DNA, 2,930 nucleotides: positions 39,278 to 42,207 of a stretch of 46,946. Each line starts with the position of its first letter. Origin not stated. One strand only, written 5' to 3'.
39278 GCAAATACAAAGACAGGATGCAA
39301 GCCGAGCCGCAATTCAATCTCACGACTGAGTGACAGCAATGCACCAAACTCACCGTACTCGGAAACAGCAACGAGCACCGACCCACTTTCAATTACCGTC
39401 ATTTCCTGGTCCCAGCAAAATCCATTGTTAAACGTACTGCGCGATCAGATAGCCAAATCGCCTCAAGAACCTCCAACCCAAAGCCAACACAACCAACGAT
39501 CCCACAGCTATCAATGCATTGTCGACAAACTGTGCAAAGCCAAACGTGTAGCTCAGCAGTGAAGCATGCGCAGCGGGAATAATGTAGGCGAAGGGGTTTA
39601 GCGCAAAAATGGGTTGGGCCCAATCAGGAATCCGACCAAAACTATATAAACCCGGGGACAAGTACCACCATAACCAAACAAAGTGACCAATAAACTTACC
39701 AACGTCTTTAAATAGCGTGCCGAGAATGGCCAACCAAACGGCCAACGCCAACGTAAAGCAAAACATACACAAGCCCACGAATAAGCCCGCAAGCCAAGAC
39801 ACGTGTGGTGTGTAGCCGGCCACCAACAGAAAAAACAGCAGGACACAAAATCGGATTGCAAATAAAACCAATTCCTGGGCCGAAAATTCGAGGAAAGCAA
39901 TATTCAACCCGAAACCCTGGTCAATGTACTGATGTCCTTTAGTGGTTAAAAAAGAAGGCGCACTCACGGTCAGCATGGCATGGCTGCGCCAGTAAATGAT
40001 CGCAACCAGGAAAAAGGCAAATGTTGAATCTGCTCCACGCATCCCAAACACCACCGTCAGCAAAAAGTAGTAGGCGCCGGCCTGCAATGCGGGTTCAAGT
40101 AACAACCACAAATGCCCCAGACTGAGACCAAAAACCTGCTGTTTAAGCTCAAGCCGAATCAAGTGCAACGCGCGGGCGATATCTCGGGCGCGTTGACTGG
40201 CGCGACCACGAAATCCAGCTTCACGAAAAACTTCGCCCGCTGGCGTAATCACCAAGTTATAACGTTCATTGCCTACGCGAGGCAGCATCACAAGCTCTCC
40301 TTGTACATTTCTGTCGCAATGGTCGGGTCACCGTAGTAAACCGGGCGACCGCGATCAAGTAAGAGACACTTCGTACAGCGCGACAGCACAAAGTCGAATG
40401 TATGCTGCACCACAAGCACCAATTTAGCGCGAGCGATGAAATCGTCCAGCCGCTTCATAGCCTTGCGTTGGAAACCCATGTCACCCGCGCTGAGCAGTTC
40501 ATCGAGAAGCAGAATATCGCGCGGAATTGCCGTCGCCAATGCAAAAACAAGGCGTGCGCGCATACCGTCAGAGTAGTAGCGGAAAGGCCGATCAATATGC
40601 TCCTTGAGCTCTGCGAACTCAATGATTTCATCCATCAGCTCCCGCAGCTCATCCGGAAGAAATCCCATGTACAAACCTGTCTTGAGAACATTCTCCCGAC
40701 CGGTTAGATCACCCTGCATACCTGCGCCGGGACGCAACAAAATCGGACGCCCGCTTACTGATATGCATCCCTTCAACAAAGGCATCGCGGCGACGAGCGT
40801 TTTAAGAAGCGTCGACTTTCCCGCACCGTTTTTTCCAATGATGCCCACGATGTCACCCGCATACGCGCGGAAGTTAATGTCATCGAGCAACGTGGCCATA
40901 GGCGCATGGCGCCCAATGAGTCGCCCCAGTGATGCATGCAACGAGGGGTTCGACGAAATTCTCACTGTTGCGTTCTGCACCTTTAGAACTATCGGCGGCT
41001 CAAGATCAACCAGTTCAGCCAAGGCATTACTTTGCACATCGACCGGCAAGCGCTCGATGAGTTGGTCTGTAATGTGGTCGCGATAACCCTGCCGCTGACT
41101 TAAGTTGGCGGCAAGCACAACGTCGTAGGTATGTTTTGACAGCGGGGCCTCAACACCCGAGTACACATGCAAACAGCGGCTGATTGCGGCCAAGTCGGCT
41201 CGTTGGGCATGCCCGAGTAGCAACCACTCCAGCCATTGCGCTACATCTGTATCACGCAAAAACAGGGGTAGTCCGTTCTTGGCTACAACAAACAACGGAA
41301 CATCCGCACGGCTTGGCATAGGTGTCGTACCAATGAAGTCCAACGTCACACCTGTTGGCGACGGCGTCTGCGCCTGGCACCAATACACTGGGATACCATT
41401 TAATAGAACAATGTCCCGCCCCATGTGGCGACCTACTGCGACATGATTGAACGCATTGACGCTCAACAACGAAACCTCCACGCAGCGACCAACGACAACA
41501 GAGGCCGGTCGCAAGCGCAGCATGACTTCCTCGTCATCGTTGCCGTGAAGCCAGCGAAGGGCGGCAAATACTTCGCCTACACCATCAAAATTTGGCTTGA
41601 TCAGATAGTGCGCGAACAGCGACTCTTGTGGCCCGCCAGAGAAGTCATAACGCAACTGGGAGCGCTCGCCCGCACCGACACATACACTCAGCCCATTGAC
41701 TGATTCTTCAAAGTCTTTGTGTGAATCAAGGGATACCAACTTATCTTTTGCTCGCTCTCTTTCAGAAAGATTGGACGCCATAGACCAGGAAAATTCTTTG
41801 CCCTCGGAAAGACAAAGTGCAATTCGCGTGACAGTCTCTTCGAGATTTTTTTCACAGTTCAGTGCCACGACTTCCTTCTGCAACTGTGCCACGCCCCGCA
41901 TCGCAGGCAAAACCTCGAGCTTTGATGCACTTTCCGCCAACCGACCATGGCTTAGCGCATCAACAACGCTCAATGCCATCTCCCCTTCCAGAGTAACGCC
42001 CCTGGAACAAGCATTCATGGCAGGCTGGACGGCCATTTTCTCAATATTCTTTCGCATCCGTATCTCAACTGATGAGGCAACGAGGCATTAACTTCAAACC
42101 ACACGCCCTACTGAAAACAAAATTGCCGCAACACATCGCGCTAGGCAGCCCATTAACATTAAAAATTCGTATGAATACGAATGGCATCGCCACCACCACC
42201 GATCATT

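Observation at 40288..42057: Wzt-type ABC ATPase with inverted domain order (about 350-aa unknown N-terminal domain, NBD at the C-terminus)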

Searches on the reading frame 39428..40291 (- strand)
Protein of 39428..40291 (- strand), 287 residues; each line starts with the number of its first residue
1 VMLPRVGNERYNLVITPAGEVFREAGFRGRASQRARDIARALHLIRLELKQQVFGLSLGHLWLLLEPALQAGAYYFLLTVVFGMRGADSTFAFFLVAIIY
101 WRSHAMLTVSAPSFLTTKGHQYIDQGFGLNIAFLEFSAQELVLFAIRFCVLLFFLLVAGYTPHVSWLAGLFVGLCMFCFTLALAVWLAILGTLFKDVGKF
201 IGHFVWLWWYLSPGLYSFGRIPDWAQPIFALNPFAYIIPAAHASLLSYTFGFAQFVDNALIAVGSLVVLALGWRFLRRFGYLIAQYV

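Call 3: search_protein_families(library=pfam, proteins=[window:39428-40291:-], max_evalue=0.01)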
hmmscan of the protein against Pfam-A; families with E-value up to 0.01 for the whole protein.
window:39428-40291:- (287 aa): 1 family
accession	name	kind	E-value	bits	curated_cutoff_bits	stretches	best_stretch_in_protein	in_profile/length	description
PF01061.29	ABC2_membrane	-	5.1e-10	39.7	26.9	1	45-243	7-208/211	ABC-2 type transporter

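Call 4: search_protein_families(library=ncbifam, proteins=[window:39428-40291:-], max_evalue=0.01)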
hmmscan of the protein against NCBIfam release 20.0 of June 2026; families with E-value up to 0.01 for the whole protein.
window:39428-40291:- (287 aa): 1 family
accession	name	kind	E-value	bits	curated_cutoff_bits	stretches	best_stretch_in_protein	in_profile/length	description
NF050109.1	galactan_ABC_perm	equivalog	0.00064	19.3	380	1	42-279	25-268/272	galactan export ABC transporter permease subunit Wzm/RfbD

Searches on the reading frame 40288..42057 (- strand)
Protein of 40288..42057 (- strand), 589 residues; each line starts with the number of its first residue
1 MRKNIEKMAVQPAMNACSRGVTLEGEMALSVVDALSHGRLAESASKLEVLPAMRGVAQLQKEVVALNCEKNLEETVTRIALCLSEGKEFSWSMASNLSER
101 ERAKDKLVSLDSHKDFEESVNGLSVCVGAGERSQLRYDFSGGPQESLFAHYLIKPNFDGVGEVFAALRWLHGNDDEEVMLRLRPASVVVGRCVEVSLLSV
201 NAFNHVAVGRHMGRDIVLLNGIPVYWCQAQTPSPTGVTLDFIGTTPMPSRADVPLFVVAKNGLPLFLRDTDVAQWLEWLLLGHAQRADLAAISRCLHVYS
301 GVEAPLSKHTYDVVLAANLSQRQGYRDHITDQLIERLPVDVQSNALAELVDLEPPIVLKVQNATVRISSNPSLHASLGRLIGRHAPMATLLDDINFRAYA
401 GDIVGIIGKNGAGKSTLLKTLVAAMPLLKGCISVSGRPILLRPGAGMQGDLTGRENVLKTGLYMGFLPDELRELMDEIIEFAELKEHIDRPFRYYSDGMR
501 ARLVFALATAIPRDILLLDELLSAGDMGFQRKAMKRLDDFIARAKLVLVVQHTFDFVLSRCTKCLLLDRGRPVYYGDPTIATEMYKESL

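Call 3: search_protein_families(library=pfam, proteins=[window:40288-42057:-], max_evalue=0.01)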
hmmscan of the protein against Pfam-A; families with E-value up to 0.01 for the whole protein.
window:40288-42057:- (589 aa): 4 families
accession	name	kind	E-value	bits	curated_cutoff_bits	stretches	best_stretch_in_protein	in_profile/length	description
PF00005.33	ABC_tran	-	2e-16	61.3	25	1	391-521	1-135/137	ABC transporter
PF13304.12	AAA_21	-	0.00038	21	27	1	403-422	1-20/304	AAA domain, putative AbiEii toxin, Type IV TA system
PF13476.12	AAA_23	-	0.0021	19.2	27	1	394-424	15-42/201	AAA domain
PF13555.12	AAA_29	-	0.0092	16.2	27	0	403-422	24-43/61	P-loop containing region of AAA domain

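Call 4: search_protein_families(library=ncbifam, proteins=[window:40288-42057:-], max_evalue=0.01)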
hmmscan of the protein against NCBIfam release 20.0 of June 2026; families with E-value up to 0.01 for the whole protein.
window:40288-42057:- (589 aa): 180 families (the best 25 are shown)
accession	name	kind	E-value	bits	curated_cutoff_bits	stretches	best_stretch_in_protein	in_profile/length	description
NF010065.0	PRK13545.1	equivalog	6.4e-43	147.2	538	1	391-587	40-236/549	teichoic acids export protein ATP-binding subunit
NF050108.1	galactan_ABC_ATP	equivalog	2.5e-40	138.2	400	1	383-577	34-232/244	galactan export ABC transporter ATP-binding subunit Wzt/RfbE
NF010066.0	PRK13546.1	equivalog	4.3e-40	137.7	320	1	390-579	39-228/264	teichoic acids export ABC transporter ATP-binding subunit TagH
NF010068.0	PRK13548.1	equivalog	8.7e-22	77.4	261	2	388-439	18-69/261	heme ABC transporter ATP-binding protein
NF010060.0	PRK13537.1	equivalog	1.1e-21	77.1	521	1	389-579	29-231/314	nodulation factor ABC transporter ATP-binding protein NodI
TIGR01188.1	drrA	subfamily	9.5e-20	71.1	312.45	1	391-574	9-204/302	daunorubicin resistance ABC transporter, ATP-binding protein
TIGR01288.1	nodI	equivalog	8.6e-18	64.4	424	1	390-579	19-220/303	nodulation factor ABC transporter ATP-binding protein NodI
NF010059.0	PRK13536.1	equivalog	9.9e-18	64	549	1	390-579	58-259/342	nodulation factor ABC transporter ATP-binding protein NodI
TIGR03873.1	F420-0_ABC_ATP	hypoth_equivalog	2.1e-16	60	372.4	2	470-579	113-222/256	putative F420-0 ABC transporter ATP-binding protein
TIGR04521.1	ECF_ATPase_2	equivalog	2.2e-16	59.8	330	2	464-579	113-230/279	energy-coupling factor transporter ATPase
NF000355.4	ribo_prot_ABC_F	equivalog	7.2e-16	58.1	380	1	388-571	15-191/499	ribosomal protection-like ABC-F family protein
TIGR01166.1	cbiO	subfamily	8e-16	58.1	211.8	2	389-439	6-56/190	cobalt ABC transporter, ATP-binding protein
NF053840.1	MnTportMntADein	equivalog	9.2e-15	54.8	400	2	389-434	15-60/240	manganese ABC transporter ATP-binding protein MntA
TIGR03410.1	urea_trans_UrtE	equivalog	1.3e-14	54.2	285.8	1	388-576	13-214/230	urea ABC transporter ATP-binding subunit UrtE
TIGR01189.1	ccmA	equivalog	1.9e-14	53.8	131.6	1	388-553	13-186/198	heme ABC exporter ATP-binding protein CcmA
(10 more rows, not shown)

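Call 15: list_cluster_members(proteins=[P0001, P0002, P0003, P0004, window:40288-42057:-])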
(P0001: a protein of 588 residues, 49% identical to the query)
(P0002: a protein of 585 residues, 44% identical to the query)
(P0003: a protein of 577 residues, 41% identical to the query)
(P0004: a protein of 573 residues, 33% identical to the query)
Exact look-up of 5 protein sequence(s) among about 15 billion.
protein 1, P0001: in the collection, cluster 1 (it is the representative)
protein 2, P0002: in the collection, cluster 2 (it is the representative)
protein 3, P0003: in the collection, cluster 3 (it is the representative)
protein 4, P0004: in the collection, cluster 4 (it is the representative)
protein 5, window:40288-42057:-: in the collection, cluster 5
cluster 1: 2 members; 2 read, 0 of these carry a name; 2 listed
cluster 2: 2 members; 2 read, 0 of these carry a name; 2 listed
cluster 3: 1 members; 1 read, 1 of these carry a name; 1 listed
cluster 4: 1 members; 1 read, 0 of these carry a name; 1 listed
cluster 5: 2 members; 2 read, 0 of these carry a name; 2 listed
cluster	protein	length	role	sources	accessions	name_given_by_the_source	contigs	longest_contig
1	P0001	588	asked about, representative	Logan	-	-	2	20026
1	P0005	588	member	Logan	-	-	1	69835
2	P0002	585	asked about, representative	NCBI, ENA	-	-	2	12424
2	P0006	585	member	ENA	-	-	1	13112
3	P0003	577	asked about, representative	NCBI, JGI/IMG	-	ABC-type polysaccharide/polyol phosphate transport system ATPase subunit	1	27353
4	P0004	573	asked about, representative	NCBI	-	-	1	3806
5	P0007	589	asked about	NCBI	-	-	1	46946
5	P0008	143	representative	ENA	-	-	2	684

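Call 20: predict_structure(alignment_id=A1)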
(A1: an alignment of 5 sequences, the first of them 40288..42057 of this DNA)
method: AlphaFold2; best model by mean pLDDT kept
length: 589 residues; sequences in the alignment: 5
mean_pLDDT: 63.2   pTM: 0.63
mean pLDDT of the five models: 63.2, 62.2, 62.0, 59.3, 58.8
residues with pLDDT >= 90: 115; 70-90: 174; 50-70: 56; < 50: 244
segments of 3 or more residues with pLDDT < 50: 1-21, 186-191, 365-395, 400-427, 432-577, 583-589
pLDDT, mean of each block of 10 residues (from residue 1): 30 30 83 85 92 90 86 90 84 92 85 81 85 87 90 76 76 75 55 58 88 90 88 89 73 91 82 93 86 84 89 86 60 86 80 56 49 36 44 47 34 29 41 44 26 28 31 37 34 32 34 34 39 45 38 40 44 45 44
secondary structure, 60 per line:
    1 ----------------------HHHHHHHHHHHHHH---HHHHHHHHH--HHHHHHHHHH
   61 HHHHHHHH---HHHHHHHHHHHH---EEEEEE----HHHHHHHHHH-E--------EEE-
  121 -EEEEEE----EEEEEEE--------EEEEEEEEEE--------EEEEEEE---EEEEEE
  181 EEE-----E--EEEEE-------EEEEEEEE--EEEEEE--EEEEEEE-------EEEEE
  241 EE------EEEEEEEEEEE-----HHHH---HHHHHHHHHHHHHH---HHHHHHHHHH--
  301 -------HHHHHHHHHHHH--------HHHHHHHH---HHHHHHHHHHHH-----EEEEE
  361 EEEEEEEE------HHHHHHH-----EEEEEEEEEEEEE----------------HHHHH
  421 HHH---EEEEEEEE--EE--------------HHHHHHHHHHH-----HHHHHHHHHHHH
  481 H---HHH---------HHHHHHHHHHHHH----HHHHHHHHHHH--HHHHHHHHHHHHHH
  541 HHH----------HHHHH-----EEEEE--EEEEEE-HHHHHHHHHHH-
elements in order: H23-36 H40-48 H51-68 H72-83 E87-92 H97-106 E117-119 E122-127 E132-138 E147-156 E165-171 E175-183 E192-196 E204-211 E214-219 E222-228 E236-242 E249-259 H265-268 H272-285 H289-298 H308-319 H328-335 H339-350 E356-368 H375-381 E387-399 H416-423 E427-434 H453-463 H469-481 H497-509 H514-524 H527-543 H554-558 E564-568 E571-576 H578-588
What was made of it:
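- Tried and rejected: With 5 sequences the NBD had low confidence (pLDDT < 50), so the model says nothing about how the two domains pack (call 20).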

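Call 25: search_solved_structures(query=window:40288-42057:-, max_evalue=1e-10)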
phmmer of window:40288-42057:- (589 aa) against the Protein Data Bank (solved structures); distinct sequences matched with E-value up to 1e-10: 40.
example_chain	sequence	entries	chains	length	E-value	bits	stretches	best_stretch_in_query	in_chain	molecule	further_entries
6jbh_A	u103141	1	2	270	1.1e-39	139.7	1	390-579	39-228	TarH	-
9cfl_B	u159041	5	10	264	7e-37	130.4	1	380-578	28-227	Teichoic acids export ATP-binding protein TagH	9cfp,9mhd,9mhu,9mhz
7dd0_A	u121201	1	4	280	1.7e-36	129.2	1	393-577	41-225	Teichoic acids export ATP-binding protein TagH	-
6amx_A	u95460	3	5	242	8.4e-34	120.3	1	390-586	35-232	ABC transporter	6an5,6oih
9qhw_C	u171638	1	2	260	1.3e-33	119.7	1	378-571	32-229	ABC transporter ATP-binding protein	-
9qfx_C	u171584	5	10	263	1.3e-33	119.6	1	378-571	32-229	ABC transporter ATP-binding protein | Probable o-antigen/lipopolysaccharide transport ATP-binding protein ABC transporter RfbE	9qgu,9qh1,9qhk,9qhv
6m96_A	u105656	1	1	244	2.2e-33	118.8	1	390-586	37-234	ABC transporter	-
9qhx_C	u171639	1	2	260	3.3e-33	118.3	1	378-571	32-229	ABC transporter ATP-binding protein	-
9qhj_C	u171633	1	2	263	3.4e-33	118.2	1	378-571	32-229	Probable o-antigen/lipopolysaccharide transport ATP-binding protein ABC transporter RfbE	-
8dku_A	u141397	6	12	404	3.6e-33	118.2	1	390-586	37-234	ABC transporter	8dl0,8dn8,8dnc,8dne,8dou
7k2t_A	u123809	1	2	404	9.3e-33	116.8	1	390-586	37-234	ABC transporter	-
8tsi_A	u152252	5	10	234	1e-27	100.1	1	392-588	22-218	ABC transporter ATP-binding protein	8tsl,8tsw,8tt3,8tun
8tsh_A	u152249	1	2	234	2.7e-27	98.8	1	392-588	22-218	ABC transporter ATP-binding protein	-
9nlh_H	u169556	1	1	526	3e-15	59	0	389-565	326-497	YheS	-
7w01_A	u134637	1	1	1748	1.8e-14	56.4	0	371-578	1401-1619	Phospholipid-transporting ATPase ABCA3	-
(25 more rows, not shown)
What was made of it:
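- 40291..40992 (-): Nucleotide-binding domain, aa 356-589, followed by the stop codon at 40288-40290. Calls 3, 4, 25.
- On Wzt/TagH/KpsT-class ATPase of polysaccharide/polyol-phosphate ABC exporters (COG1134): The next class starts at 3e-15 (call 25).
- Closest known: Wzt of CBD-dependent O-antigen ABC transporters. Same: The NBD is of the same class (E 8e-34 to Aquifex Wzt, call 25).
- Closest known: TagH/TarH, ATPase of the wall-teichoic-acid exporter. Same: It is the best-scoring NBD relative (E 1e-39 to 6jbh TarH, call 25; NCBIfam TagH models at E 6e-43 and 4e-40, call 4).
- Closest solved relatives are TarH/TagH (E 1e-39 to 7e-37), Aquifex Wzt (E 8e-34) and mycobacterial Wzt/RfbE (E 1e-33) (call 25).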

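Call 26: fold_search(model_id=the predicted structure, library=pdb)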
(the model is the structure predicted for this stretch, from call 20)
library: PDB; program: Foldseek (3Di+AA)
matches with E <= 10: 1533; with E <= 0.001: 171
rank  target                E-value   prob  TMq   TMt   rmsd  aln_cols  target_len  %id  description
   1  9a4o_B                2.5e-08  1.00  0.25  0.27   8.9       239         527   28  Integrative model of IF2-TAGH by crosslinking MS and deep learning (released 2024-09-18)
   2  7dd0_D                2.0e-07  1.00  0.23  0.47   8.3       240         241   27  Crystal structure of the N-terminal domain of TagH from Bacillus subtilis (released 2020-12-23)
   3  7dd0_A                2.4e-07  1.00  0.23  0.46   8.1       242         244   26  Crystal structure of the N-terminal domain of TagH from Bacillus subtilis (released 2020-12-23)
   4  7dd0_C                2.8e-07  1.00  0.23  0.45   8.0       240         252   26  Crystal structure of the N-terminal domain of TagH from Bacillus subtilis (released 2020-12-23)
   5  6m96_A                3.0e-07  1.00  0.24  0.51   8.7       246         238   29  ATP-bound conformation of the WzmWzt O antigen ABC transporter (released 2019-03-06)
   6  7dd0_B                4.6e-07  1.00  0.24  0.45   9.0       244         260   27  Crystal structure of the N-terminal domain of TagH from Bacillus subtilis (released 2020-12-23)
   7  9cfl_B                5.7e-07  1.00  0.24  0.44   9.0       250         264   28  Cryo-EM structure of S. aureus TarGH in complex with ATP-gamma-S (released 2025-04-23)
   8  7k2t_C                7.5e-07  1.00  0.24  0.35   9.0       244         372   30  Mg2+/ATP-bound structure of the full-length WzmWzt O antigen ABC transporter in lipid nanodiscs (released 2021-01-13)
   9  6an5_B                1.0e-06  1.00  0.24  0.49   8.7       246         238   30  Crystal Structure of The Nucelotide Binding Domain of an O-antigen polysaccharide ABC-transporter (released 2017-11-29)
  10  9qfx_C                2.1e-06  1.00  0.23  0.43  10.8       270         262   27  Nucleotide-free wild type Wzm-Wzt from Mycobacterium abscessus in LMNG (released 2026-03-11)
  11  9qc7_B                3.3e-06  1.00  0.20  0.11  20.8       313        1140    8  BoNT-NTNH complex from Clostridium botulinum Serotype B1 (released 2025-09-10)
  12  9qc8_B                4.3e-06  1.00  0.18  0.10   7.8       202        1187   10  BoNT-NTNH-HA70 complex from Clostridium botulinum Serotype B1 (released 2025-09-10)
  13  8dne_A                4.6e-06  1.00  0.23  0.34   8.8       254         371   27  CryoEM structure of the A.aeolicus WzmWzt transporter bound to ATP (released 2022-09-21)
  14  4zkt_B                4.6e-06  1.00  0.20  0.12  23.9       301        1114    8  Crystal structure of the progenitor M complex of Clostridium botulinum type E neurotoxin (released 2015-12-23)
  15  3v0a_B                4.6e-06  1.00  0.20  0.11  24.1       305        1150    9  2.7 angstrom crystal structure of BoNT/Ai in complex with NTNHA (released 2012-03-14)
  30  2w68_B                4.3e-05  1.00  0.21  0.52   8.4       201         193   10  ENHANCING THE RECEPTOR AFFINITY OF THE SIALIC ACID-BINDING DOMAIN OF VIBRIO CHOLERAE SIALIDASE THROUGH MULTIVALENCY (released 2008-12-30)
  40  6jbh_A                7.5e-05  1.00  0.24  0.45   9.3       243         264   31  Cryo-EM structure and transport mechanism of a wall teichoic acid ABC transporter (released 2020-03-04)
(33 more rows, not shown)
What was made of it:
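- The full-length model also hit the sialic-acid-binding domain of Vibrio sialidase (2w68), CBM66, a galectin and L-type lectins (call 26).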
